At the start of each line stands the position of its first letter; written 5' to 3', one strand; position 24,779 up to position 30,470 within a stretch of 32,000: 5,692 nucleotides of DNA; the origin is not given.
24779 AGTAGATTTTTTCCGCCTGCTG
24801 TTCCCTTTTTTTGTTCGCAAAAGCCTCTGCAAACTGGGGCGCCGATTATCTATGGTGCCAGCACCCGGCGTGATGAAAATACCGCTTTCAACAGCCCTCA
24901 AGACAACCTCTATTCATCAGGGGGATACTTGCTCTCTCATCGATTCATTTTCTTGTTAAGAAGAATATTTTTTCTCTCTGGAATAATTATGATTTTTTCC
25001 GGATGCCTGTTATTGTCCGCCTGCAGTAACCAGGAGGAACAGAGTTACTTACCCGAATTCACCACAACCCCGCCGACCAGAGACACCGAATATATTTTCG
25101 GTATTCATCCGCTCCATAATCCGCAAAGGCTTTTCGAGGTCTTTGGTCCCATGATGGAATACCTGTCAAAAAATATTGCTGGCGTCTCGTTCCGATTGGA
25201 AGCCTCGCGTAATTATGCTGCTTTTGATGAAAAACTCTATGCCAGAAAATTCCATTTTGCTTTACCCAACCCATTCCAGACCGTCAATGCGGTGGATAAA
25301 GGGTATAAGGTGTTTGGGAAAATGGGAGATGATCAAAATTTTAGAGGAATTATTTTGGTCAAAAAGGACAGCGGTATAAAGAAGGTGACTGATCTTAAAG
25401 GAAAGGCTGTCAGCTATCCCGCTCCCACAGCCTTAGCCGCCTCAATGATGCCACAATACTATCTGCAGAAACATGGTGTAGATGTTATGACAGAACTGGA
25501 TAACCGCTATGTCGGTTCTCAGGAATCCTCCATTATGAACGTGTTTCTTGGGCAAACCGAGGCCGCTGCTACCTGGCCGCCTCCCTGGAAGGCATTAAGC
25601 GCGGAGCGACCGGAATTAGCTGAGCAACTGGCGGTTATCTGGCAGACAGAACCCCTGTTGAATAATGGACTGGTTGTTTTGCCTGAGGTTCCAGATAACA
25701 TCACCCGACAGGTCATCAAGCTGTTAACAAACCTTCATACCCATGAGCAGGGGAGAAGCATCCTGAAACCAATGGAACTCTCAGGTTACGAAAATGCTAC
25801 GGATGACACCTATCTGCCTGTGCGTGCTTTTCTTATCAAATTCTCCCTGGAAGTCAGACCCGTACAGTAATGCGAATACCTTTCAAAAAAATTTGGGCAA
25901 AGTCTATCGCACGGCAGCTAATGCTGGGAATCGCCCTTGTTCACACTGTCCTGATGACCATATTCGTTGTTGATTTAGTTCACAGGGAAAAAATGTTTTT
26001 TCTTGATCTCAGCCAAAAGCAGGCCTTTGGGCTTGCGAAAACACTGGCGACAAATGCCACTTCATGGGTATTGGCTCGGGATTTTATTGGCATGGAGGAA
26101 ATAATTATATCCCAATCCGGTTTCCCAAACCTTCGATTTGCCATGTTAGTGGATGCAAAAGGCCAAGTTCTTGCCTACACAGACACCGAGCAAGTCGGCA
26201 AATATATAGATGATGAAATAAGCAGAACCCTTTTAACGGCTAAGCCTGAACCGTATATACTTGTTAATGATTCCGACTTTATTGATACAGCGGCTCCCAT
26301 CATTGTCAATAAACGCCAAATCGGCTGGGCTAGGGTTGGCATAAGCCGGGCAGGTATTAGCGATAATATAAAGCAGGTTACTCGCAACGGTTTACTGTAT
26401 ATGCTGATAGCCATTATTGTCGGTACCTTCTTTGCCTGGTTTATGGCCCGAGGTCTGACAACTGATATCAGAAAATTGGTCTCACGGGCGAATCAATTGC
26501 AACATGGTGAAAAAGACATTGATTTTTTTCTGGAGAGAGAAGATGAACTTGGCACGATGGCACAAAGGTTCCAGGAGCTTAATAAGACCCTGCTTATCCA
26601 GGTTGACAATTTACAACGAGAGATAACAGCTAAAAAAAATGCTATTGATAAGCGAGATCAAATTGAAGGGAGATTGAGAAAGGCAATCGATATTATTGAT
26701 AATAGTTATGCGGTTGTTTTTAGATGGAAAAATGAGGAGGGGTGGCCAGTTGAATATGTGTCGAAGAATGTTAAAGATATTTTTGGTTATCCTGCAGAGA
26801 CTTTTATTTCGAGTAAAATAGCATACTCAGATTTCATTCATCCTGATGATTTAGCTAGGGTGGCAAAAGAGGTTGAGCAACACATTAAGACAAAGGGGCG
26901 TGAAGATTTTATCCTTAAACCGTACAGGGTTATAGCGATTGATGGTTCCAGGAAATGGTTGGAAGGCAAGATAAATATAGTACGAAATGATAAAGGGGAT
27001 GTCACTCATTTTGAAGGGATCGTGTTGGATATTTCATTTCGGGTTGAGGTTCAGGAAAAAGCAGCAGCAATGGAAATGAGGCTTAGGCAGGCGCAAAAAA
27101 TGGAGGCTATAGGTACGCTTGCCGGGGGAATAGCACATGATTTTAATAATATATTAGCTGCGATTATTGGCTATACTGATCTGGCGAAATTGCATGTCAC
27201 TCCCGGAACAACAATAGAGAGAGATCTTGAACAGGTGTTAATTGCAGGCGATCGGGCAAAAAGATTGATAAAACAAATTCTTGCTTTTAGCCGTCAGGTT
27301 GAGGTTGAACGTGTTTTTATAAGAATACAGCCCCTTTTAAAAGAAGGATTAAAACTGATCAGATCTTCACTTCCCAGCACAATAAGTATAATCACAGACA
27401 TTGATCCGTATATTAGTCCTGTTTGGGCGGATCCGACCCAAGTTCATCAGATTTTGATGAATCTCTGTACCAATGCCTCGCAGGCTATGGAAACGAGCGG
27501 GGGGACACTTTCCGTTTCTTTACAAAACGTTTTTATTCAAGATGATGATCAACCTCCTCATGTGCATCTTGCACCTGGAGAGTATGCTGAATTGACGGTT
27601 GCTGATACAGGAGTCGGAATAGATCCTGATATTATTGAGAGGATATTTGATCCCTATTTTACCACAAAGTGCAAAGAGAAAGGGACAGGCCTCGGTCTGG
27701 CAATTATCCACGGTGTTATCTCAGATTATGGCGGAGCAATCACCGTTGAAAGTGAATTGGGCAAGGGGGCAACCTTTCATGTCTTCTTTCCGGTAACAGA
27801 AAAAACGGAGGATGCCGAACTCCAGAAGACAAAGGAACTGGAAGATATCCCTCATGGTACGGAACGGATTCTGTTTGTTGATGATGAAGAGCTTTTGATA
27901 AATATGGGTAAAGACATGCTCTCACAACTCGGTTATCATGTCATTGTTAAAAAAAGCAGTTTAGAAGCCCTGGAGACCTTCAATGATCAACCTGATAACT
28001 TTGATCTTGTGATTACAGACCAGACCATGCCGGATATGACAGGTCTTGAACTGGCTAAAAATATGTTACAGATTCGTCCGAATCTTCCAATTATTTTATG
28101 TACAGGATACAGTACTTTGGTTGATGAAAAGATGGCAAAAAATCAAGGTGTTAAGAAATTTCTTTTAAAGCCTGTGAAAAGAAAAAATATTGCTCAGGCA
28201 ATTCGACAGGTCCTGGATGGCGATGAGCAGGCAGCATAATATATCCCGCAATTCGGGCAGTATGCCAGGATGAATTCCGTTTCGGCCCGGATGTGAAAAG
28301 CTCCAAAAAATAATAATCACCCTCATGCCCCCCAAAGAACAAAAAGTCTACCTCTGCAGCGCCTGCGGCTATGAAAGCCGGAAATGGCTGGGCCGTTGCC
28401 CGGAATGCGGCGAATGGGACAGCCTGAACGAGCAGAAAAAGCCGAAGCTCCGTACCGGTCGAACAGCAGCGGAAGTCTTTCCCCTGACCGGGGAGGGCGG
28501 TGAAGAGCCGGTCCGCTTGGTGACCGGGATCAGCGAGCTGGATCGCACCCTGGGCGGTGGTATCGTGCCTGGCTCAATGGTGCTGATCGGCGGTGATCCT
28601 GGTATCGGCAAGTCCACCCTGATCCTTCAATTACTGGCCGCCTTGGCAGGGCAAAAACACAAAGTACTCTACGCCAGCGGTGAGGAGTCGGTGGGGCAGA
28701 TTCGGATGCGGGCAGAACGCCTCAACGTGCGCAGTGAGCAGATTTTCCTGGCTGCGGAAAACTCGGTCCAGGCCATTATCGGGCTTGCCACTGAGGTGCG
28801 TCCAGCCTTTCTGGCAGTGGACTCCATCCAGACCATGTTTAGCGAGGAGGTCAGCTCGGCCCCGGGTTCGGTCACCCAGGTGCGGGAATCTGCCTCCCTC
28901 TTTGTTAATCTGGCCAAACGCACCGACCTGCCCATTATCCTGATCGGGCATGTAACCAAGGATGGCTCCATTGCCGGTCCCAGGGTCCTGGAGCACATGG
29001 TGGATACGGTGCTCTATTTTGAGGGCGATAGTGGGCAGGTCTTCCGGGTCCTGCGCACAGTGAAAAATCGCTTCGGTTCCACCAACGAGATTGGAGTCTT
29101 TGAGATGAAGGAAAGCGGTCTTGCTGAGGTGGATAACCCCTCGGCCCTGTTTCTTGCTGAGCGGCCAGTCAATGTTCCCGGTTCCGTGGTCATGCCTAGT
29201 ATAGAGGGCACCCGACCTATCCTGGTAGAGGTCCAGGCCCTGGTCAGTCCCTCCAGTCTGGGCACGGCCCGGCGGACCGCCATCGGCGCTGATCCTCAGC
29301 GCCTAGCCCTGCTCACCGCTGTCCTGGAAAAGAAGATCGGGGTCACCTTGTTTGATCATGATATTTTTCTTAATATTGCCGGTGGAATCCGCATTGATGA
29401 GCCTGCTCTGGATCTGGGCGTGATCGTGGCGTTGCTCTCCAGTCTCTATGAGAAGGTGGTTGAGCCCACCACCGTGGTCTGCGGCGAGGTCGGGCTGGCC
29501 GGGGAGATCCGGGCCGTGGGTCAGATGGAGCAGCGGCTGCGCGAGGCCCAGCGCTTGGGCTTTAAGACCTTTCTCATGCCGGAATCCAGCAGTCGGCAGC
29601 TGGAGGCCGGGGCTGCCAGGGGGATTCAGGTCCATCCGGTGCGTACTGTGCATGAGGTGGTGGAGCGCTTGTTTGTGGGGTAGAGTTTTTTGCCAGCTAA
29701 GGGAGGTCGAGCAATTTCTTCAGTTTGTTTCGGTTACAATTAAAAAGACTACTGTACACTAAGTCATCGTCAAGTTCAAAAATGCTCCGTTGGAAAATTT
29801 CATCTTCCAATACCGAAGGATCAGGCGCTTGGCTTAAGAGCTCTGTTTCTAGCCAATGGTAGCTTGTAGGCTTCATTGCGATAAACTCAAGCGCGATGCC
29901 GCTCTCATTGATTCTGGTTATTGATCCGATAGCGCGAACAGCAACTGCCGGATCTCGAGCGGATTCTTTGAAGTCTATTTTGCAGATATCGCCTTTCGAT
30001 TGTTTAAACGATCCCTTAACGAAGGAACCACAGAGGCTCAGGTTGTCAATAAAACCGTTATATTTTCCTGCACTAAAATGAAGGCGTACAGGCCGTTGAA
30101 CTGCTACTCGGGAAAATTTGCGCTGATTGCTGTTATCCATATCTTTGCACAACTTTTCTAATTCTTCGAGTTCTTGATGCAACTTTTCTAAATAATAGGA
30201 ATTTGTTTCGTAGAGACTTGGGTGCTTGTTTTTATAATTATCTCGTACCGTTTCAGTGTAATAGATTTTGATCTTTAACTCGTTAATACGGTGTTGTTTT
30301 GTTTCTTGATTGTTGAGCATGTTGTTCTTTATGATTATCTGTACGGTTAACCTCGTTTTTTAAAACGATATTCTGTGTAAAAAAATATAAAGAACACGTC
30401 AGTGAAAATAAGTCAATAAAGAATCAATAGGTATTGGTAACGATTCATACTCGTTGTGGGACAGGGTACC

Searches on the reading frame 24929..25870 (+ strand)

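Call 49: search_protein_families(library=pfam, proteins=[window:24929-25870:+], max_evalue=0.001)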
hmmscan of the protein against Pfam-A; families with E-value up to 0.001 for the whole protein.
window:24929-25870:+ (313 aa): 2 families
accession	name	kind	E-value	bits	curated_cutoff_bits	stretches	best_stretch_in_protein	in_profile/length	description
PF12974.12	Phosphonate-bd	-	6.9e-55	186.5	27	1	57-295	1-242/242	ABC transporter, phosphonate, periplasmic substrate-binding protein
PF09084.16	NMT1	-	4.9e-07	30.3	20.5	1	84-186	19-119/216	NMT1/THI5 like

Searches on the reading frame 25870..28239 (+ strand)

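Call 49: search_protein_families(library=pfam, proteins=[window:25870-28239:+], max_evalue=0.001)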
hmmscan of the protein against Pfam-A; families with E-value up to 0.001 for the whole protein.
window:25870-28239:+ (789 aa): 8 families
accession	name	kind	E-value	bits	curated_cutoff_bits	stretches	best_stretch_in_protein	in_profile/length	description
PF02518.31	HATPase_c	-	1.2e-23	84.1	26.4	1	521-643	2-110/111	Histidine kinase-, DNA gyrase B-, and HSP90-like ATPase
PF00072.30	Response_reg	-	2.2e-21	76.6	30.2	1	667-779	1-111/111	Response regulator receiver domain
PF08447.18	PAS_3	-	3.1e-17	63.1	25.6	1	296-385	3-89/89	PAS fold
PF17203.10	sCache_3_2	-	8.4e-11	42.6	28.4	1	50-170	12-138/140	Single cache domain 3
PF00512.31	HisKA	-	1.9e-08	34.7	26.9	1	415-475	3-62/66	His Kinase A (phospho-acceptor) domain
PF13426.13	PAS_9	-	5.9e-06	26.9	27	1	282-389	4-102/103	PAS domain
PF00672.30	HAMP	-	1.1e-05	26.1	25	1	191-236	1-46/53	HAMP domain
PF00989.32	PAS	-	9.2e-05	22.9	22.6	1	296-388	25-113/113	PAS fold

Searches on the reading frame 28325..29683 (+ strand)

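Call 49: search_protein_families(library=pfam, proteins=[window:28325-29683:+], max_evalue=0.001)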
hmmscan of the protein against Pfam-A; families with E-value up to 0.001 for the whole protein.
window:28325-29683:+ (452 aa): 11 families
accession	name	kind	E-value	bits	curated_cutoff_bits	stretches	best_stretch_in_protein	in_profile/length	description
PF06745.19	ATPase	-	5.4e-14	52.6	26.6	1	67-139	3-76/231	KaiC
PF18073.7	Zn_ribbon_LapB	-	7.7e-13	48.3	25.7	1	9-36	1-28/28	Rubredoxin metal binding domain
PF13481.12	AAA_25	-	2.7e-12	47.2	27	1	73-214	23-194/195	AAA domain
PF05362.19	Lon_C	-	5e-10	39.7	21.1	1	346-450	95-203/205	Lon protease (S16) C-terminal proteolytic domain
PF13541.12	ChlI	-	1.7e-08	34.8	27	1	337-421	35-120/121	Subunit ChlI of Mg-chelatase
PF03796.21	DnaB_C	-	5.6e-08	32.9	27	1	66-160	3-101/255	DnaB-like helicase C terminal domain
PF13191.12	AAA_16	-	9.9e-06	26.6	32.6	1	84-133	25-64/167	AAA ATPase domain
PF13401.12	AAA_22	-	1.6e-05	25.7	27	1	84-209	6-123/130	AAA domain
PF23442.1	DUF7125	-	5.6e-05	22.8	29.1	1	64-110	3-48/207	Family of unknown function (DUF7125)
PF20720.3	nSTAND3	-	9.3e-05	22.6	27.2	1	85-121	19-55/155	Novel STAND NTPase 3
PF00004.35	AAA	-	0.00041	21.3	21.2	1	86-214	1-112/131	ATPase family associated with various cellular activities (AAA)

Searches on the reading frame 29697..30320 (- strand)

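Call 49: search_protein_families(library=pfam, proteins=[window:29697-30320:-], max_evalue=0.001)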
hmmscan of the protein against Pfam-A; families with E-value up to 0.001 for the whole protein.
window:29697-30320:- (207 aa): 1 family
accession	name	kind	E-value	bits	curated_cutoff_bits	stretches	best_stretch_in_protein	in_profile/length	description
PF07238.19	PilZ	-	4.6e-08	33.8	22.5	1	65-158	1-97/102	PilZ domain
